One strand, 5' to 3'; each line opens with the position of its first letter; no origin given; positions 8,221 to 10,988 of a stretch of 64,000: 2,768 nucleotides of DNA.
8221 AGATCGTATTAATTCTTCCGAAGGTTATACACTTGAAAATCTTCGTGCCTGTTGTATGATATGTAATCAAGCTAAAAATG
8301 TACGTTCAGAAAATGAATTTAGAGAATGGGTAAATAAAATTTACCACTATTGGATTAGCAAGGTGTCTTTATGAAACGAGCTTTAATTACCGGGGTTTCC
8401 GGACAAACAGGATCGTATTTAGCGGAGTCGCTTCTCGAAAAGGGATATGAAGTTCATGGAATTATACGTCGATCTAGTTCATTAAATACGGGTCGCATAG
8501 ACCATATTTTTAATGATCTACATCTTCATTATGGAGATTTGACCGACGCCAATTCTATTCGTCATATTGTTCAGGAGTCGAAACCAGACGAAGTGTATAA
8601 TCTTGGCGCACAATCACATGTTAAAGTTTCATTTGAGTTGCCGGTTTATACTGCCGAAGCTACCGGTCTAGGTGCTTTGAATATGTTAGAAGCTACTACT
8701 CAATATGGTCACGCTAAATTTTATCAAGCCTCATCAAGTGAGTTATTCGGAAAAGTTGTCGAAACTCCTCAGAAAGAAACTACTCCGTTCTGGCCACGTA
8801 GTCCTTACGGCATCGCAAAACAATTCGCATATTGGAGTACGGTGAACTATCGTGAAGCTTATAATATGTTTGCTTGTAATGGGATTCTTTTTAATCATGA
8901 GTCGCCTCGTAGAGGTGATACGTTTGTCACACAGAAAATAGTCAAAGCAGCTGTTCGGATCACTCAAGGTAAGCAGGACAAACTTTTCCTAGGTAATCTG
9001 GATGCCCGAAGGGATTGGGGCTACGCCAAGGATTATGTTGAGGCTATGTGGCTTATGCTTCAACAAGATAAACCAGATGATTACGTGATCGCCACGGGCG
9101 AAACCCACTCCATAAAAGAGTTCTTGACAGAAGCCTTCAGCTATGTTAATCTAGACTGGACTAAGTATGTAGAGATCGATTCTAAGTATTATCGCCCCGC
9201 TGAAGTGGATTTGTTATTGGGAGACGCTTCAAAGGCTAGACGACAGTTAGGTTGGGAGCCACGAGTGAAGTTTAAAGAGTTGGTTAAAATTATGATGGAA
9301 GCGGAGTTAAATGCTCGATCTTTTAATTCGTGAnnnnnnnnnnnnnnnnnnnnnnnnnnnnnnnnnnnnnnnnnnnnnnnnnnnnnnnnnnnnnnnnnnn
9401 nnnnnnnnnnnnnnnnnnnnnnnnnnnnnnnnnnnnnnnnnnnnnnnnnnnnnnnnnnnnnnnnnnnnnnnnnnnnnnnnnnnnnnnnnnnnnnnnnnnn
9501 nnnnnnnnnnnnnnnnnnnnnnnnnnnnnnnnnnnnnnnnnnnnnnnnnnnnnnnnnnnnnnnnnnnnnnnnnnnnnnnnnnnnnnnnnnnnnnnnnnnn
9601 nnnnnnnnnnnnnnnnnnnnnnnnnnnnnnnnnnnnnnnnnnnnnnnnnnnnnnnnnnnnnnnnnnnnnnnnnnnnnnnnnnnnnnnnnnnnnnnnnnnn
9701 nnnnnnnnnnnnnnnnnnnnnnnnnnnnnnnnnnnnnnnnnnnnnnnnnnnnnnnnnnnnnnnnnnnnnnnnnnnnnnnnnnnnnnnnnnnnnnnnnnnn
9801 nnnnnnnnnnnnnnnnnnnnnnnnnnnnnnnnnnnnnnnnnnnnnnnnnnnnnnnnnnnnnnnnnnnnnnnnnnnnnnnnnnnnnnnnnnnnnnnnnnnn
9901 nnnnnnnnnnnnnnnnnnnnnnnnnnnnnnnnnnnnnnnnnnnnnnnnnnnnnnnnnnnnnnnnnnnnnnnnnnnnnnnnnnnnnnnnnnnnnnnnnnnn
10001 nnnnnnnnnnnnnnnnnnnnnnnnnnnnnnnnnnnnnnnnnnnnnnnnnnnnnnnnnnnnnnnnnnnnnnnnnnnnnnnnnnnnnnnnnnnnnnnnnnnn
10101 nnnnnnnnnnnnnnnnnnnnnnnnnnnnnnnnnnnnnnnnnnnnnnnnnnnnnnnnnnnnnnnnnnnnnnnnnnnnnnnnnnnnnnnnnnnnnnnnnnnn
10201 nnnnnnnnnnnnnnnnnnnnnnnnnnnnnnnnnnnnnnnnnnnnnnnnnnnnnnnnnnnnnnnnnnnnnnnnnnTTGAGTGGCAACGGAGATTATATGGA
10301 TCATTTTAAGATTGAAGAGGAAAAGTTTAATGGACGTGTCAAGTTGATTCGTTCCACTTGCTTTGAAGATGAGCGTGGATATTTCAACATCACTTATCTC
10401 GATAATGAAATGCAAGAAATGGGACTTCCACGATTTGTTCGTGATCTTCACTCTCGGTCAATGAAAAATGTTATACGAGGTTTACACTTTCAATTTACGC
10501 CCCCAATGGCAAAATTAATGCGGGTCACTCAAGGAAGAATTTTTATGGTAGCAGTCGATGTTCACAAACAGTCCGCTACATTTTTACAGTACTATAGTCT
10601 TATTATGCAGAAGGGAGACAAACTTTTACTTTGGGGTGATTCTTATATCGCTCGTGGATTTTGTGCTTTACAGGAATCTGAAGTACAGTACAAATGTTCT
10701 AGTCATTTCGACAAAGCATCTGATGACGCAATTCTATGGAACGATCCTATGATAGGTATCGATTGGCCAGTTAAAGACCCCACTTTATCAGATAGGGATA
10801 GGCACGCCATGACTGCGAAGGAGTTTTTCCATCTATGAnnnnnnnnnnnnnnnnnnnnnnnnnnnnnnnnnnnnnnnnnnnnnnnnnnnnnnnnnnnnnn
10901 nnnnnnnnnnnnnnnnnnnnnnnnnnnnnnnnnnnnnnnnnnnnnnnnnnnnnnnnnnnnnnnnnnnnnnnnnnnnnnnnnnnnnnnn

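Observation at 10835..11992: DegT-family enzyme with His replacing the catalytic Lys, suggesting a ColD/E1-like 3-dehydratase and a 3,6-dideoxyhexose product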

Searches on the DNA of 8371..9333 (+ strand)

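Call 15: search_dna_similar(query=window:8371-9333:+, collection=ecoli_genomes, mode=distant, max_rows=30)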
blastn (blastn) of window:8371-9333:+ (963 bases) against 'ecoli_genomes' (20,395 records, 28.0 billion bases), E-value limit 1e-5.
Records with a match: 2773; places in all: 3023; records where one place covers at least 80% of the query: 0.
Genomes with a match: 2772 of 5426; with a place that covers at least 80% of the query: 0. Places per genome that has any: lowest 1, median 1, highest 2. On chromosomes: 3019 places; on plasmids: 4.
Best place of each record, by identity: 60-80% 2773.
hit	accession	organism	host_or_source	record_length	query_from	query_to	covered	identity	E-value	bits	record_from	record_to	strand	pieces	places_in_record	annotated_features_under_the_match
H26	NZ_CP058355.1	Escherichia coli strain AMSCJX03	Giant Panda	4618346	1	728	76%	64.5%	2e-29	141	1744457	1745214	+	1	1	gmd: GDP-mannose 4,6-dehydratase | glycosyltransferase family 4 protein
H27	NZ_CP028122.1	Escherichia coli O43 str. RM10042 strain RM10042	Bos taurus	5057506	1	728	76%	64.2%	9e-27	132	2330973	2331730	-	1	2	gmd: GDP-mannose 4,6-dehydratase | glycosyltransferase family 4 protein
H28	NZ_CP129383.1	Escherichia coli strain STEC434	Homo sapiens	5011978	1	728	76%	64.2%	9e-27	132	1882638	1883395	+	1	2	gmd: GDP-mannose 4,6-dehydratase | glycosyltransferase family 4 protein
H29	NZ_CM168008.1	Escherichia coli strain PEC408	Sus scrofa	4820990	1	728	76%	64.2%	9e-27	132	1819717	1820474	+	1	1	gmd: GDP-mannose 4,6-dehydratase | glycosyltransferase family 4 protein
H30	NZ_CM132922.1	Escherichia coli strain HY220605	yak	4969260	1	728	76%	64.2%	9e-27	132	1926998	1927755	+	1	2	gmd: GDP-mannose 4,6-dehydratase | glycosyltransferase family 4 protein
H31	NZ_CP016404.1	Escherichia coli strain 210221272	swine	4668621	1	569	59%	65.1%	3e-32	150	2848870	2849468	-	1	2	gmd: GDP-mannose 4,6-dehydratase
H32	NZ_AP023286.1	Escherichia coli strain 2018-18.25PC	Sus scrofa domesticus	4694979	1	569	59%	65.1%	3e-32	150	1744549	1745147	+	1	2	gmd: GDP-mannose 4,6-dehydratase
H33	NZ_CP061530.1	Escherichia coli strain WEM25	Beach water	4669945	1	569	59%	65.1%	3e-32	150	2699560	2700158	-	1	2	gmd: GDP-mannose 4,6-dehydratase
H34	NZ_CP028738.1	Escherichia coli strain A38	Petrogale lateralis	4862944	1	569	59%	65.0%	4e-31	145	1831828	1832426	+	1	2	gmd: GDP-mannose 4,6-dehydratase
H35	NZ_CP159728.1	Escherichia coli strain Z22-6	hospital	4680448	1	569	59%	64.8%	2e-29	141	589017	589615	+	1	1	gmd: GDP-mannose 4,6-dehydratase | WcaF family extracellular polysaccharide biosynthesis ...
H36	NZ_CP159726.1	Escherichia coli strain Z22-7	hospital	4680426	1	569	59%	64.8%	2e-29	141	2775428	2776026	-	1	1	gmd: GDP-mannose 4,6-dehydratase | WcaF family extracellular polysaccharide biosynthesis ...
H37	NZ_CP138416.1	Escherichia coli strain 39EVA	Homo sapiens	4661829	1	569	59%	64.8%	2e-29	141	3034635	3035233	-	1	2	gmd: GDP-mannose 4,6-dehydratase | WcaF family extracellular polysaccharide biosynthesis ...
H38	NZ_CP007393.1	Escherichia coli strain ST2747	-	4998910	3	569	59%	65.0%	2e-28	137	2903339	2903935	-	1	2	gmd: GDP-mannose 4,6-dehydratase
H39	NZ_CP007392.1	Escherichia coli strain ST2747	-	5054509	3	569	59%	65.0%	2e-28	137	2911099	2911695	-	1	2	gmd: GDP-mannose 4,6-dehydratase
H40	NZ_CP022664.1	Escherichia coli strain FORC 064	cucumber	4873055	9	569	58%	65.6%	4e-31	145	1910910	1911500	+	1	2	gmd: GDP-mannose 4,6-dehydratase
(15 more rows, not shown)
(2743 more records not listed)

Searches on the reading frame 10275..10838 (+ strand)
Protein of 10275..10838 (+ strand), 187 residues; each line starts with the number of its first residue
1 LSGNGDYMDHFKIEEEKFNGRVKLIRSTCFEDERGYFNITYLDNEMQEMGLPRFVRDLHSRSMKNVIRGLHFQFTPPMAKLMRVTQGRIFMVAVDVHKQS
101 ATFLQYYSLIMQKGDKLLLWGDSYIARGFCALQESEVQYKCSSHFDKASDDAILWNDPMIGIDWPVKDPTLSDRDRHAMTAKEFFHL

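Call 4: search_protein_families(library=pfam, proteins=[window:10275-10838:+])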
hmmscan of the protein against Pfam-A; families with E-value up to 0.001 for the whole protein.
window:10275-10838:+ (187 aa): 1 family
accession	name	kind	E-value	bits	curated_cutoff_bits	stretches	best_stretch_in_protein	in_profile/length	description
PF00908.23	dTDP_sugar_isom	-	2.2e-45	154.8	27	1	22-182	7-167/168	dTDP-4-dehydrorhamnose 3,5-epimerase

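Call 5: search_protein_families(library=ncbifam, proteins=[window:10275-10838:+])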
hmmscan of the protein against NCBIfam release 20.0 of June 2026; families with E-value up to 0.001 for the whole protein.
window:10275-10838:+ (187 aa): 1 family
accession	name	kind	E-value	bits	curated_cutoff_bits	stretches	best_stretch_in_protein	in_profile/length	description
TIGR01221.1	rmlC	equivalog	1.7e-45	155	155.75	1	22-183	10-174/176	dTDP-4-dehydrorhamnose 3,5-epimerase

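Call 36: search_solved_structures(query=window:10275-10835:+, max_evalue=0.00001)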
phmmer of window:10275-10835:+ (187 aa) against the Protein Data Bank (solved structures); distinct sequences matched with E-value up to 0.00001: 37.
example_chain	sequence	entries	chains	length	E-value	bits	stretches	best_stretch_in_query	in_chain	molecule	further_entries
9j9s_A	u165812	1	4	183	7.9e-32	113.9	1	19-178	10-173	dTDP-4-dehydrorhamnose 3,5-epimerase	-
9j9t_A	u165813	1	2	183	3.8e-31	111.7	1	19-178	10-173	dTDP-4-dehydrorhamnose 3,5-epimerase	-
9uyw_A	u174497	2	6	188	8.2e-31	110.6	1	5-178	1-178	dTDP-4-dehydrorhamnose 3,5-epimerase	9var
9j9q_A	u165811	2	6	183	1e-30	110.3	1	19-178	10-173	dTDP-4-dehydrorhamnose 3,5-epimerase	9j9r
1ep0_A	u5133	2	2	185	2.3e-30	109.2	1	13-178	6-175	DTDP-6-DEOXY-D-XYLO-4-HEXULOSE 3,5-EPIMERASE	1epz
9j9u_A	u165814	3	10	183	2.8e-30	108.9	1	19-178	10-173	dTDP-4-dehydrorhamnose 3,5-epimerase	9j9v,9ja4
1dzr_A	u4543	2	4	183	3.9e-30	108.4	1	24-178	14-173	DTDP-4-DEHYDRORHAMNOSE 3,5-EPIMERASE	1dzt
23eg_A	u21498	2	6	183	5.2e-30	108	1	19-178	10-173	dTDP-4-dehydrorhamnose 3,5-epimerase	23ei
23ef_A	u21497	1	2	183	1.7e-29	106.3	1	19-178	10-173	dTDP-4-dehydrorhamnose 3,5-epimerase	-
2ixi_A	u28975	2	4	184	1.4e-28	103.3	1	24-178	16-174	DTDP-4-DEHYDRORHAMNOSE 3,5-EPIMERASE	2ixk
6din_A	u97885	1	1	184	1.4e-28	103.3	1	24-178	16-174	dTDP-4-dehydrorhamnose 3,5-epimerase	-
1rtv_A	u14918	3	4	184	1.4e-28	103.3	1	24-178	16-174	dTDP-4-dehydrorhamnose 3,5-epimerase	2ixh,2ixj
7pvi_AAA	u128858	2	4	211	4.6e-28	101.7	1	20-176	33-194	dTDP-4-dehydrorhamnose 3,5-epimerase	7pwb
9kyn_A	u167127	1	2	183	5.2e-28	101.5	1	19-178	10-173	dTDP-4-dehydrorhamnose 3,5-epimerase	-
3ryk_A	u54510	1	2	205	1e-27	100.5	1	11-177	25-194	dTDP-4-dehydrorhamnose 3,5-epimerase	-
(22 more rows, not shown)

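Call 86: search_solved_structures(query=window:10275-10835:+, max_evalue=1e-29, show_alignments=1)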
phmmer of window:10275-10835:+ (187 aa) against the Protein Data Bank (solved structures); distinct sequences matched with E-value up to 1e-29: 8.
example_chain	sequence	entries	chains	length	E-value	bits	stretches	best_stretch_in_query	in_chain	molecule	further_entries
9j9s_A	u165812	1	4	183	7.9e-32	113.9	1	19-178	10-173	dTDP-4-dehydrorhamnose 3,5-epimerase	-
9j9t_A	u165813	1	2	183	3.8e-31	111.7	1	19-178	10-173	dTDP-4-dehydrorhamnose 3,5-epimerase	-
9uyw_A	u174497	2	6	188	8.2e-31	110.6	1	5-178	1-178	dTDP-4-dehydrorhamnose 3,5-epimerase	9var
9j9q_A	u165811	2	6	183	1e-30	110.3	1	19-178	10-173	dTDP-4-dehydrorhamnose 3,5-epimerase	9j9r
1ep0_A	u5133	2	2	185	2.3e-30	109.2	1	13-178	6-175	DTDP-6-DEOXY-D-XYLO-4-HEXULOSE 3,5-EPIMERASE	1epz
9j9u_A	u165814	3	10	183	2.8e-30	108.9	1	19-178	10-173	dTDP-4-dehydrorhamnose 3,5-epimerase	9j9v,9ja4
1dzr_A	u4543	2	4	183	3.9e-30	108.4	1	24-178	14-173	DTDP-4-DEHYDRORHAMNOSE 3,5-EPIMERASE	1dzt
23eg_A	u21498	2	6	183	5.2e-30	108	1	19-178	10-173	dTDP-4-dehydrorhamnose 3,5-epimerase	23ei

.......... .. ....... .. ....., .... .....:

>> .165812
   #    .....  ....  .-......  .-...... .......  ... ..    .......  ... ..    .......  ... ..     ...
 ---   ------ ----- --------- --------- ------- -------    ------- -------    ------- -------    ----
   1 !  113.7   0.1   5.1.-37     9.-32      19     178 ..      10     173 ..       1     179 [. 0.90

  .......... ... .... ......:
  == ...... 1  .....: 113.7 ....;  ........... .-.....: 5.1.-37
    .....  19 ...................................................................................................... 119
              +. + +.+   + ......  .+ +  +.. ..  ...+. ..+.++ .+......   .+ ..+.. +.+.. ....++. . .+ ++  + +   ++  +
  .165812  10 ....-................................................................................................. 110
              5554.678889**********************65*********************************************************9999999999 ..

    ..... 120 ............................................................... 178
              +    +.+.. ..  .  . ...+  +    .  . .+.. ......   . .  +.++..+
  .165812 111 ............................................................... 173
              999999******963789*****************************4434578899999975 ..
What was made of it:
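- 10275..10838 (+): RmlC-like cupin epimerase (the true start is probably the ATG at 10296). Inferred to be the C5-epimerase acting on the 3,6-dideoxy-4-keto intermediate. Call 4 (PF00908, E 2.2e-45); call 5 (TIGR01221, 155.0 bits against 155.75); calls 36, 86 (RGLH His, Lys, YKC Tyr and Asp aligned with RmlC).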
